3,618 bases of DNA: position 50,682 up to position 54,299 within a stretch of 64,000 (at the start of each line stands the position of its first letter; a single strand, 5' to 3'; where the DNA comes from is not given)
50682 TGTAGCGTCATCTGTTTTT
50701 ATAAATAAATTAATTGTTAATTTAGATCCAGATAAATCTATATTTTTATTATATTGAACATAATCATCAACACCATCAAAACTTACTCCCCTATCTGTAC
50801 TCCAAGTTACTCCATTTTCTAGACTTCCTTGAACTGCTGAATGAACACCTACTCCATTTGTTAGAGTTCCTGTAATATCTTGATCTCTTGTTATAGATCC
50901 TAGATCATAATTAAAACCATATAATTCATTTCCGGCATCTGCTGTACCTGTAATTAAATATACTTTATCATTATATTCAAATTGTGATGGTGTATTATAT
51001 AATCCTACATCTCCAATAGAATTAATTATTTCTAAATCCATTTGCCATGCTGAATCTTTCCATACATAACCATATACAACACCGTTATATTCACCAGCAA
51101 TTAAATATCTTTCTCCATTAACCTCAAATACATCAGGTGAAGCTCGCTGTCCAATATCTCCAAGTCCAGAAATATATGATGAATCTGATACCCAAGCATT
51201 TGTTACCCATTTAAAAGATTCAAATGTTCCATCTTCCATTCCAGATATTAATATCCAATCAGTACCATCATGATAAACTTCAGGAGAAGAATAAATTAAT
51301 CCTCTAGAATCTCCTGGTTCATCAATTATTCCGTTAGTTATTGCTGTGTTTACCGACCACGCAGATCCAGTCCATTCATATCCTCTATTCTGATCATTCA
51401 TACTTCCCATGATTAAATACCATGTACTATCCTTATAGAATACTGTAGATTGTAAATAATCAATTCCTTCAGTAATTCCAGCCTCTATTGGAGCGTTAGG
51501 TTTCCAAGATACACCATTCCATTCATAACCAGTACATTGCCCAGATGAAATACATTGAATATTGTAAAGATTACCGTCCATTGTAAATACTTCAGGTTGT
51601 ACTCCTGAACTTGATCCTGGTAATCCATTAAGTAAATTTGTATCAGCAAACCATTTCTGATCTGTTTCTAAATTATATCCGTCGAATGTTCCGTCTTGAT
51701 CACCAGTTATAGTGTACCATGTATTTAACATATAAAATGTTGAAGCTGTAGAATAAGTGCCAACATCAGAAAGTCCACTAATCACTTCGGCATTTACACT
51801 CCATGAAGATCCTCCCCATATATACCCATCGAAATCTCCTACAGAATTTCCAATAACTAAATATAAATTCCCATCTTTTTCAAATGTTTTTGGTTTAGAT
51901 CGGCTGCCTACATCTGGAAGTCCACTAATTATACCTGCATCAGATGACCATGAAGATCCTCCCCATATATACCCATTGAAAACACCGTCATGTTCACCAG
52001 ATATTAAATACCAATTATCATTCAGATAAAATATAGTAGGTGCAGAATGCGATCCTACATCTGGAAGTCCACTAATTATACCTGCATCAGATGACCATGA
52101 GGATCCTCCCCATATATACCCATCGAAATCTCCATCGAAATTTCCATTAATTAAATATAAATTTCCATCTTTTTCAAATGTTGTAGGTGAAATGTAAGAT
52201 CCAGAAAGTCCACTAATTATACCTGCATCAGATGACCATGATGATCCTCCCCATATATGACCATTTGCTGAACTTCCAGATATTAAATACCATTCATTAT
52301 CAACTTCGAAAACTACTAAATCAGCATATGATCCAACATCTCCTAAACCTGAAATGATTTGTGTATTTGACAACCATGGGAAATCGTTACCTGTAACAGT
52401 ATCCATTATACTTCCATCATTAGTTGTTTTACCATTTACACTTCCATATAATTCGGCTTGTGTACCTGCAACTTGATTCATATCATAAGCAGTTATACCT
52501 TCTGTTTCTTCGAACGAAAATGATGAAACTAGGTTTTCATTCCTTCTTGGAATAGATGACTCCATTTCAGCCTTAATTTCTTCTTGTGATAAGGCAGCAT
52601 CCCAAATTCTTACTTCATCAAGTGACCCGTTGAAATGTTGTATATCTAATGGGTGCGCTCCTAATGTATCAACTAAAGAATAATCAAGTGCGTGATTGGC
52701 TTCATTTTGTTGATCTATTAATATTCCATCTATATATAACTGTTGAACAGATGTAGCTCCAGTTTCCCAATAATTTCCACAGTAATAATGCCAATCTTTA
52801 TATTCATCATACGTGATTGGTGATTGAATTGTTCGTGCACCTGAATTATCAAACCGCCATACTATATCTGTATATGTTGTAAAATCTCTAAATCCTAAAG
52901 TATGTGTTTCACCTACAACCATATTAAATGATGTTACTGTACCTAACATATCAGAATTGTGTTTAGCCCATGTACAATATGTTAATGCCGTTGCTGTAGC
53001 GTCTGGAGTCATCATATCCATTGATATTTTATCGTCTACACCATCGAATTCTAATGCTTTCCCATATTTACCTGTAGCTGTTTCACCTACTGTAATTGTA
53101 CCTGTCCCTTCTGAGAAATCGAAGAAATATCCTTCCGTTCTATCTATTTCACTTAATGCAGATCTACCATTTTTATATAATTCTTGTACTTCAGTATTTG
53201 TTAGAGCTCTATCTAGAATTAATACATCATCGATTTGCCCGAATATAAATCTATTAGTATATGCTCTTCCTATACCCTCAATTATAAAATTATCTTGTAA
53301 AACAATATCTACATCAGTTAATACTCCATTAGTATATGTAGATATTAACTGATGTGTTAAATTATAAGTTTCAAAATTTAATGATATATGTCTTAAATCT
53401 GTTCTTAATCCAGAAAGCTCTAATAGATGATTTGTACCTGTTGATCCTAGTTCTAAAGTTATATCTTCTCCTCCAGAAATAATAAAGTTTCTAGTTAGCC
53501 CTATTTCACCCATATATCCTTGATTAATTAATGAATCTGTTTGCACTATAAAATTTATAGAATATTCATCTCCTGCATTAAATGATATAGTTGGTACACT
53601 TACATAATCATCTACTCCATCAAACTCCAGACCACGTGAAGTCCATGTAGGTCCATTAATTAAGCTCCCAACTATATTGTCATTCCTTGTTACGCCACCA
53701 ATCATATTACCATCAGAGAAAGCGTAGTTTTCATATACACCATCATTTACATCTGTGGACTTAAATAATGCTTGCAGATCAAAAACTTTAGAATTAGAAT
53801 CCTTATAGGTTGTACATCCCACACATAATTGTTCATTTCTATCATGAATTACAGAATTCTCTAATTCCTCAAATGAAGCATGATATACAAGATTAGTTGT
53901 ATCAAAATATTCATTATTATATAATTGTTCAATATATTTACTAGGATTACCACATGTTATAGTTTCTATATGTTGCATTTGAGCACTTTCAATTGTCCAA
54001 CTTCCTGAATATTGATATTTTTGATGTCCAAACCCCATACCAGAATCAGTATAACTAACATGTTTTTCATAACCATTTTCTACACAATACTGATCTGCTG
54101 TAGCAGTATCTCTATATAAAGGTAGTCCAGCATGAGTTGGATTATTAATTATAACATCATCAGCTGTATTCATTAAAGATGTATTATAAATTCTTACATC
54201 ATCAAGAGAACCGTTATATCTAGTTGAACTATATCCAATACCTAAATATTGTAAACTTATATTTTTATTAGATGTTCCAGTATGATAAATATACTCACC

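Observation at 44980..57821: Giant secreted LamG/ConA-like multi-domain proteins with about 50-aa repeats and near-identical internal tandem repeats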

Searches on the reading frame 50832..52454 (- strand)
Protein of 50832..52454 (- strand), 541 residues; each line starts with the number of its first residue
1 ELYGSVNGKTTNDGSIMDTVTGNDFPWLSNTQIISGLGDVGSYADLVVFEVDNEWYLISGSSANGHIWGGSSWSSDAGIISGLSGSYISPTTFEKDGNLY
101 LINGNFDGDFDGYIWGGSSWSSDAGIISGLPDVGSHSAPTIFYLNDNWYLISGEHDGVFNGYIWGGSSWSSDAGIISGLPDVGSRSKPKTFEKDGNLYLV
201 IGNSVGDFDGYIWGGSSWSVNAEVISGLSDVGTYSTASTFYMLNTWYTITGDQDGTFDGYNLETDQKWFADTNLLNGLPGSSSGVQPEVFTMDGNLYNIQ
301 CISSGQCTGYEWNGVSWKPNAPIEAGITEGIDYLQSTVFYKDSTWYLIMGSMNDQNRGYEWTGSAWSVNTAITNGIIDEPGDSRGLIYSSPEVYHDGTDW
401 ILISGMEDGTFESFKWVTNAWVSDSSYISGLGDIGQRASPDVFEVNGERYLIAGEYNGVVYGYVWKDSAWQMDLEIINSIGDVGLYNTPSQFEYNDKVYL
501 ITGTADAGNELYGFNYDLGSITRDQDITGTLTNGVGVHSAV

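Call 25: find_homologous_proteins(query=window:50832-52454:-)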
Query window:50832-52454:- (541 aa): 71 proteins with E <= 0.001 among 8000 candidates.
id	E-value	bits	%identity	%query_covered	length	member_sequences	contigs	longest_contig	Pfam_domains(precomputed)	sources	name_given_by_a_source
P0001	2.0e-134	467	37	83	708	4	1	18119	PF13280.13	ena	-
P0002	1.6e-103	365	31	95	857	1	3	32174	-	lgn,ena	-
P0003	6.0e-98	347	45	43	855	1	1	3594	-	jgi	jgi:hypothetical protein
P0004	1.0e-79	287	45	43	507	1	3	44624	PF08400.17,PF13715.13,PF13620.13,PF22904.4,PF09134.17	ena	-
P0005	8.9e-73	264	48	41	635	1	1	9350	-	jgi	jgi:hypothetical protein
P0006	1.4e-70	257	49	46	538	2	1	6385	-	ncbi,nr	ncbi:hypothetical protein DRO03_07055 [Methanosarcinales archaeon]|nr:MAG: hypothetical protein DRO0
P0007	5.7e-69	251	40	44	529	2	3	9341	-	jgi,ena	-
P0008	1.5e-68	250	49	43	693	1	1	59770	-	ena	-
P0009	1.0e-65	241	49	47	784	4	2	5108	PF13620.13,PF17210.10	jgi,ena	-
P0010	1.6e-63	233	42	53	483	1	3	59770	-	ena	-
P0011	2.4e-63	233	48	46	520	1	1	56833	-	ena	-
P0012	1.7e-62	230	30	82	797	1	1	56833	-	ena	-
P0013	5.0e-62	228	51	46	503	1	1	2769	-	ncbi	ncbi:hypothetical protein DRN76_05270, partial [Methanosarcinales archaeon]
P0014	6.4e-60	221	40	45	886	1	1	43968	-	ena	-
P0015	1.2e-57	214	44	45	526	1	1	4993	PF00404.25,PF13280.13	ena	-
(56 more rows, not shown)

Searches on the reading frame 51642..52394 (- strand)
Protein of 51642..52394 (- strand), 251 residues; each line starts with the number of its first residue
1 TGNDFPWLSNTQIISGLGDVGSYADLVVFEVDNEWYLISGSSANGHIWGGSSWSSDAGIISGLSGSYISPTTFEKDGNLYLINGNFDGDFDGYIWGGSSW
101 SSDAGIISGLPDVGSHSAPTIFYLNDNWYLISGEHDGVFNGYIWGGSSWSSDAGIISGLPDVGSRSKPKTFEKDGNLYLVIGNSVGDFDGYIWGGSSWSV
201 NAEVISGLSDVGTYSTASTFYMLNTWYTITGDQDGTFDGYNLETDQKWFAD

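Call 42: search_solved_structures(query=A2, max_evalue=1, show_alignments=1)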
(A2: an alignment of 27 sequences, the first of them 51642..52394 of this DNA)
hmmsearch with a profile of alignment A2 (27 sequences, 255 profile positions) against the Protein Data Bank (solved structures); distinct sequences matched with E-value up to 1: 1.
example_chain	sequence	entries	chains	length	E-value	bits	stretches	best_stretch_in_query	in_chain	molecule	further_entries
7x2g_H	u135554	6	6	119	0.12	14.6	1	44-110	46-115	2E6 heavy chain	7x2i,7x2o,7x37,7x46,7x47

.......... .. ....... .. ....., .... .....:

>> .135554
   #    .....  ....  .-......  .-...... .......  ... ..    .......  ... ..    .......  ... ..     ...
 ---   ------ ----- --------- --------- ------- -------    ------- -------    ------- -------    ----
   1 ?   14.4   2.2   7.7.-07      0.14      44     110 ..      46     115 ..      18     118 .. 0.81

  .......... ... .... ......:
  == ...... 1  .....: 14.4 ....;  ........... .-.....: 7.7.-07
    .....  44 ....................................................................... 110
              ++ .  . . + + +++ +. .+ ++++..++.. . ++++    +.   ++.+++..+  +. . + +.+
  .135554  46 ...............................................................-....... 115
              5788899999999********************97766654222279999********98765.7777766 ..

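Call 44: predict_structure(alignment_id=A2)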
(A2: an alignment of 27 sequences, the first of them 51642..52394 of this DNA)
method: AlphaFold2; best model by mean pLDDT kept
length: 251 residues; sequences in the alignment: 27
mean_pLDDT: 94.2   pTM: 0.90
mean pLDDT of the five models: 94.2, 94.0, 93.7, 93.4, 93.0
residues with pLDDT >= 90: 234; 70-90: 6; 50-70: 4; < 50: 7
segments of 3 or more residues with pLDDT < 50: 246-251
pLDDT, mean of each block of 10 residues (from residue 1): 78 97 96 96 96 97 93 98 97 97 98 97 98 97 98 98 95 96 95 98 95 96 95 97 63 37
secondary structure, 60 per line:
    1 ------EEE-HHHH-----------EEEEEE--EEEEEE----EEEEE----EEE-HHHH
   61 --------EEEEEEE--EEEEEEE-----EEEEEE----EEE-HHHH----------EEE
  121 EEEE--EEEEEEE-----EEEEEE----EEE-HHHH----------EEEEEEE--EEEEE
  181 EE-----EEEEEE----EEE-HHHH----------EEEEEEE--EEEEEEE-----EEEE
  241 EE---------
elements in order: E7-9 H11-14 E26-31 E34-39 E44-48 E53-55 H57-60 E69-75 E78-84 E90-95 E100-102 H104-107 E118-124 E127-133 E139-144 E149-151 H153-156 E167-173 E176-182 E188-193 E198-200 H202-205 E216-222 E225-231 E237-242

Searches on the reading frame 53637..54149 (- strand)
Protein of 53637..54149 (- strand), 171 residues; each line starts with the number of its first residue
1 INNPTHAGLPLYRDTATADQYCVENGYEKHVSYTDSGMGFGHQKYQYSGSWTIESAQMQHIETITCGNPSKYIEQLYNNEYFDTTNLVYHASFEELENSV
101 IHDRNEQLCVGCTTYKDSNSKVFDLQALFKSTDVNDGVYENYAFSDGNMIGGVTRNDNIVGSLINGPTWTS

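Call 77: search_protein_families(library=pfam, proteins=[window:53637-54149:-], max_evalue=1)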
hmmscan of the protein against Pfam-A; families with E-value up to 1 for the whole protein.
window:53637-54149:- (171 aa): 1 family
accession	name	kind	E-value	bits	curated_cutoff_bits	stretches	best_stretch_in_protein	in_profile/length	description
PF11074.14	DUF2779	-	0.0079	16.9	23.3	1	37-132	18-114/126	Domain of unknown function(DUF2779)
